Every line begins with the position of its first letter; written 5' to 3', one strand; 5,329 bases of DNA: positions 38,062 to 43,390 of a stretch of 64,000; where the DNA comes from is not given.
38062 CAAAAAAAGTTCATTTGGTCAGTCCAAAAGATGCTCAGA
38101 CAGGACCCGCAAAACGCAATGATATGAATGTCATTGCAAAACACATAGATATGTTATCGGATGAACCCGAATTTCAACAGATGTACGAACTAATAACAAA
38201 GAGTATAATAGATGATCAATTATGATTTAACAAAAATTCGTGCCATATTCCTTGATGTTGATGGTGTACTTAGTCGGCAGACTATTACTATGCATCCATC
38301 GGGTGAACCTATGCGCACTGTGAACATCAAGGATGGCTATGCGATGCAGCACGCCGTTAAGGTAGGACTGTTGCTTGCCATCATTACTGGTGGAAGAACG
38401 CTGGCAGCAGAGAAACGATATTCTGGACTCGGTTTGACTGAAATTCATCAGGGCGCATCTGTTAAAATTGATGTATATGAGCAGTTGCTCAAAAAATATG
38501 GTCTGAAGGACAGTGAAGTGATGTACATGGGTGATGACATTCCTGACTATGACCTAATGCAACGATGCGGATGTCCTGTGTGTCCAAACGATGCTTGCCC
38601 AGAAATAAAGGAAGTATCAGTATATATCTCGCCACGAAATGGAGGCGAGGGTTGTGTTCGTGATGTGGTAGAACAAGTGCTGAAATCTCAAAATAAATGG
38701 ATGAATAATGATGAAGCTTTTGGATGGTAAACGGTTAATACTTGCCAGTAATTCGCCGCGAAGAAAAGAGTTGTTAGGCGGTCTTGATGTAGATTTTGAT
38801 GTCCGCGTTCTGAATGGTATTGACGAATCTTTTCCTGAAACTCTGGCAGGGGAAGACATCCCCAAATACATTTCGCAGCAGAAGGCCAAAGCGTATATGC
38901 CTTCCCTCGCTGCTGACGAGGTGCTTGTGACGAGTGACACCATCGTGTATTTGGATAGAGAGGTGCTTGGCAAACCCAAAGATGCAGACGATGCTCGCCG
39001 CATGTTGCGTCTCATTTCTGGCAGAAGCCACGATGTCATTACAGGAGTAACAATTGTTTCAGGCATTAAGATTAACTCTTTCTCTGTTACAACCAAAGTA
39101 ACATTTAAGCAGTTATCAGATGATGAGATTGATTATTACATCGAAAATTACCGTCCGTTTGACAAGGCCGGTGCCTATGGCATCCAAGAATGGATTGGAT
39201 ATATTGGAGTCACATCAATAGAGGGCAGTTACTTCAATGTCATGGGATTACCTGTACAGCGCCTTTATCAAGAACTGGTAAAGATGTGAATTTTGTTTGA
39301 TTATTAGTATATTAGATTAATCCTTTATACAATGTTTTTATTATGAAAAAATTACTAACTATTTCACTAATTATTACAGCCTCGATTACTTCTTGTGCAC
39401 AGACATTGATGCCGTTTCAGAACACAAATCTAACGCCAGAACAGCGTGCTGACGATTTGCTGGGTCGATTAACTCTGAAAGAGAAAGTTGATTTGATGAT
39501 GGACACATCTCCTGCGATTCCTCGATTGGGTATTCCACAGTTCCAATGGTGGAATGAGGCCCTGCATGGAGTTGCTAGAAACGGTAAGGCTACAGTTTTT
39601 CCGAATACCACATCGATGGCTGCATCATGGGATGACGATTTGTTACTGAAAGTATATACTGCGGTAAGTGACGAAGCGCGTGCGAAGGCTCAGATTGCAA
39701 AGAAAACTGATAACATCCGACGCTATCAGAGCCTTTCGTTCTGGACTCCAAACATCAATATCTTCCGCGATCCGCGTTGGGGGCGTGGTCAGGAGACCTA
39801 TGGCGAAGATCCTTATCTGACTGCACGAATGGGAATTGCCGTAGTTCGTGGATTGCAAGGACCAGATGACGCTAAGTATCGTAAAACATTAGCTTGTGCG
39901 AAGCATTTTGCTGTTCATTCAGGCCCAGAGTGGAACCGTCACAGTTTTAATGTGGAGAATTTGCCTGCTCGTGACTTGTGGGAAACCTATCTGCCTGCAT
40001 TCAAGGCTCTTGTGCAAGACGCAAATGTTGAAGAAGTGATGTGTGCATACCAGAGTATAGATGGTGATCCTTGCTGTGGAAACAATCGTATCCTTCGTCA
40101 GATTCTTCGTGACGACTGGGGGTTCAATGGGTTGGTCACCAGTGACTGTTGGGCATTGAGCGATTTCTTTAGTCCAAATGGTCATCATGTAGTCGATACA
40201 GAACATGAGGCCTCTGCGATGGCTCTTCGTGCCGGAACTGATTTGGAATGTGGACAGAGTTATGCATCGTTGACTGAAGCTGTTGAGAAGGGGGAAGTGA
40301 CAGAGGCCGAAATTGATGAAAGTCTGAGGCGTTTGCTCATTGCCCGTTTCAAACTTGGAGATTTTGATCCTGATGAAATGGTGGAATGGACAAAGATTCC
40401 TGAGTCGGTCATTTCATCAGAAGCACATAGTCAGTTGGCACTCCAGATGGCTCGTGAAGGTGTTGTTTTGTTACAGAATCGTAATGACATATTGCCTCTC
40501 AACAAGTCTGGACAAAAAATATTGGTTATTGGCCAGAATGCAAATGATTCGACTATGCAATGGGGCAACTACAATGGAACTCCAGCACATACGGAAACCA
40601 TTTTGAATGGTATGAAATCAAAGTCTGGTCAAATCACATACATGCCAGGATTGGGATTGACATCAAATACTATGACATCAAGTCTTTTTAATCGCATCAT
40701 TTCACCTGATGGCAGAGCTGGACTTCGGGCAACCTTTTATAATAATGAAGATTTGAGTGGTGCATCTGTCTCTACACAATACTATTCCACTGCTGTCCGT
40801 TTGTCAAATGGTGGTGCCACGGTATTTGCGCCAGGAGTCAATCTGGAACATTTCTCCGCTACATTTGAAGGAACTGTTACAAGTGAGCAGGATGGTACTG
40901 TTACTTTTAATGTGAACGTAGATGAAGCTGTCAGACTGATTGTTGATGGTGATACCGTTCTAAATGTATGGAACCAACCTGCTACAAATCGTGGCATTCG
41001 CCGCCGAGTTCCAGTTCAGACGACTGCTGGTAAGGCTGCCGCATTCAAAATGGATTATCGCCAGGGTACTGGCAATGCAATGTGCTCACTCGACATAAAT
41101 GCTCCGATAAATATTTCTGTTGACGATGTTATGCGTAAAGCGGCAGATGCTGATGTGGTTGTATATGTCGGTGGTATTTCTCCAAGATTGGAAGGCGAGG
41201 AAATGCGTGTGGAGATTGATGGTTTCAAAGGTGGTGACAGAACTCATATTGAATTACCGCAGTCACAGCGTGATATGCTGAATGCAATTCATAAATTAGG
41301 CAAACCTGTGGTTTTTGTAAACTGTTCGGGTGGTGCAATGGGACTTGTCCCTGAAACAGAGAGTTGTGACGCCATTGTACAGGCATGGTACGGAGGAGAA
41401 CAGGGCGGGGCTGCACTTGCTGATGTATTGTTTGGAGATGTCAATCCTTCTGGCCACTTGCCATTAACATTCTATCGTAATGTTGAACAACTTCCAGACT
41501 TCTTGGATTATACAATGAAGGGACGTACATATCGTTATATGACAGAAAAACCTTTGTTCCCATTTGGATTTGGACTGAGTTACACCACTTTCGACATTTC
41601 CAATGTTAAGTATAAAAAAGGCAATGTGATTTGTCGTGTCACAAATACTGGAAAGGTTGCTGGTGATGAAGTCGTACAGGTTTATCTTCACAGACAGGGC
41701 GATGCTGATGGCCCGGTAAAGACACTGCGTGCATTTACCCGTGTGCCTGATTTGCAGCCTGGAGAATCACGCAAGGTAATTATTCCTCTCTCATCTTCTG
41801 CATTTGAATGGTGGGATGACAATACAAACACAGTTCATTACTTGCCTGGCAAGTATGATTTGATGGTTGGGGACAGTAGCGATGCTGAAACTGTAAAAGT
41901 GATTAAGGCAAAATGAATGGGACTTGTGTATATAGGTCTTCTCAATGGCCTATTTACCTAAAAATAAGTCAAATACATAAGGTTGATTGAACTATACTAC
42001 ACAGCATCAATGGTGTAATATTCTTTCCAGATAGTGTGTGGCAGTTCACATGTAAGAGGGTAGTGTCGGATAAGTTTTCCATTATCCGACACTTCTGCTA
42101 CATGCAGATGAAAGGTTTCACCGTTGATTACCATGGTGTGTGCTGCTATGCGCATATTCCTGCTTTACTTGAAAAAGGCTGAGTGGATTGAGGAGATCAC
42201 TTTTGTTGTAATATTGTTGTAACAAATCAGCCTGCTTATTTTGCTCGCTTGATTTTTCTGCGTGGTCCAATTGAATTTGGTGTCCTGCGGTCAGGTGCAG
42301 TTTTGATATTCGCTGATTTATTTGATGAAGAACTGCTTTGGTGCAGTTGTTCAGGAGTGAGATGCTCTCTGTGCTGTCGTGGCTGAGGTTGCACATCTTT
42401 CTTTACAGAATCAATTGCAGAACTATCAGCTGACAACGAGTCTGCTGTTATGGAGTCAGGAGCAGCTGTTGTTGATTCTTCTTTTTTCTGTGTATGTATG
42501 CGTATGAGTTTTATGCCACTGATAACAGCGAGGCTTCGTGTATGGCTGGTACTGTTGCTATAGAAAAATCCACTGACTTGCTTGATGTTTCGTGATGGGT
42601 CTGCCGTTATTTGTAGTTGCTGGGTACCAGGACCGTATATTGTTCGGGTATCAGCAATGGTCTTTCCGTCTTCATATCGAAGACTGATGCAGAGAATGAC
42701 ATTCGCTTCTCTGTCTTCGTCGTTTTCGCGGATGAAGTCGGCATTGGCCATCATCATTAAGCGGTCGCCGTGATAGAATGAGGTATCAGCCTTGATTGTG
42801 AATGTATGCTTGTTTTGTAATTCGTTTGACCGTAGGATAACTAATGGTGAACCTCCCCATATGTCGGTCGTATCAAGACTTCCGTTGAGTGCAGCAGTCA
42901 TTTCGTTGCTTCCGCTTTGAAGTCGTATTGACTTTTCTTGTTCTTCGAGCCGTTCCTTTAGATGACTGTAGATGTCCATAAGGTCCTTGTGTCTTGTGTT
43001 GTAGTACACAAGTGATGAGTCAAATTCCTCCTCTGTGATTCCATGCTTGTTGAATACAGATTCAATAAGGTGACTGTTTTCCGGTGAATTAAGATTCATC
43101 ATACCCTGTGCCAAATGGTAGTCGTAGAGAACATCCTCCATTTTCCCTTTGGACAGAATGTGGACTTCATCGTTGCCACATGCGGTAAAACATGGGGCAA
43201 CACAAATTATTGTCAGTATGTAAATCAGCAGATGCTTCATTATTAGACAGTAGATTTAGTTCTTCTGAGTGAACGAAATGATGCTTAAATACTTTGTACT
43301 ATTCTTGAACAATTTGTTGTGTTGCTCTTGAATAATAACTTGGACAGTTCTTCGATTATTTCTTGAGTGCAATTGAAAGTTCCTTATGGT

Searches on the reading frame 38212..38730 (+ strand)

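Call 84: search_protein_families(library=pfam, proteins=[window:38212-38730:+], max_evalue=0.00001)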
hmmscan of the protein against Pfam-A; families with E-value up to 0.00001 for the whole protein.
window:38212-38730:+ (172 aa): 2 families
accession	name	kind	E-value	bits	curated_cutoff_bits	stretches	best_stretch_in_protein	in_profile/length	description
PF08282.18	Hydrolase_3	-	2.9e-08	34.2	20.9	1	72-147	175-250/255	haloacid dehalogenase-like hydrolase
PF00702.32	Hydrolase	-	1.7e-06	29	26.4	0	52-120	114-191/191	haloacid dehalogenase-like hydrolase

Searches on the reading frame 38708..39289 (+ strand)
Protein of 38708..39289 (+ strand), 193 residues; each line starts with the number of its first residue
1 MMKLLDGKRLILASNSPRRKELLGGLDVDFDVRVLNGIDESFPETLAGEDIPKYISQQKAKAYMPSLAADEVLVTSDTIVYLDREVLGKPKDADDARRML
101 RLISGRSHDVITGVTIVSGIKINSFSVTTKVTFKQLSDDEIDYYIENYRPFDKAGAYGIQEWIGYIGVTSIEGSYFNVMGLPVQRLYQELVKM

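Call 84: search_protein_families(library=pfam, proteins=[window:38708-39289:+], max_evalue=0.00001)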
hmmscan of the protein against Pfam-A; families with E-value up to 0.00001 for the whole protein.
window:38708-39289:+ (193 aa): 1 family
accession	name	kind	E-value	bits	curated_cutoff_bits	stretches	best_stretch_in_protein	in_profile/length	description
PF02545.19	Maf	-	2.3e-59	200.7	27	1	9-192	1-186/187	Maf-like protein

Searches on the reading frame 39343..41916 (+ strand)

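Call 84: search_protein_families(library=pfam, proteins=[window:39343-41916:+], max_evalue=0.00001)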
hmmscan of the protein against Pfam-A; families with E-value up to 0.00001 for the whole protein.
window:39343-41916:+ (857 aa): 4 families
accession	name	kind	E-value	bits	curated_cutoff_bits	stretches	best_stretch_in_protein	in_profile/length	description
PF01915.27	Glyco_hydro_3_C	-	6.1e-55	186.7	31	1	374-747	1-200/200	Glycosyl hydrolase family 3 C-terminal domain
PF00933.27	Glyco_hydro_3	-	7.5e-49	167.3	27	1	53-332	52-314/316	Glycosyl hydrolase family 3 N terminal domain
PF14310.12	Fn3-like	-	2.1e-19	69.9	25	1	776-846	1-71/71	Fibronectin type III-like domain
PF07691.17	PA14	-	7.1e-15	55.5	24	1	458-580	2-126/147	PA14 domain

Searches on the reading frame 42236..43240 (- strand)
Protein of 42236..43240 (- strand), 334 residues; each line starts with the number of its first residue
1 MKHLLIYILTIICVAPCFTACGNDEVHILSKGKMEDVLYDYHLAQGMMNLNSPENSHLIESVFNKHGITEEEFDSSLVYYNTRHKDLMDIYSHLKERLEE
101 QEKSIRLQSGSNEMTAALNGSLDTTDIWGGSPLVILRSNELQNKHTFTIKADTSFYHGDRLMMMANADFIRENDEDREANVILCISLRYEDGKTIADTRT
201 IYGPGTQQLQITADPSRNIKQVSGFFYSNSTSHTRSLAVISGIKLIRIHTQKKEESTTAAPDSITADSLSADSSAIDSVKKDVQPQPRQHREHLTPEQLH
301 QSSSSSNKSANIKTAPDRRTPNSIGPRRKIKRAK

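Call 84: search_protein_families(library=pfam, proteins=[window:42236-43240:-], max_evalue=0.00001)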
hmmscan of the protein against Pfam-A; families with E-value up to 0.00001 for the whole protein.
window:42236-43240:- (334 aa): 1 family
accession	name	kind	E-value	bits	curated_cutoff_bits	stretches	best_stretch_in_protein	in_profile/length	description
PF14129.11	DUF4296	-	1.9e-22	80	27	1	28-103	4-86/87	Domain of unknown function (DUF4296)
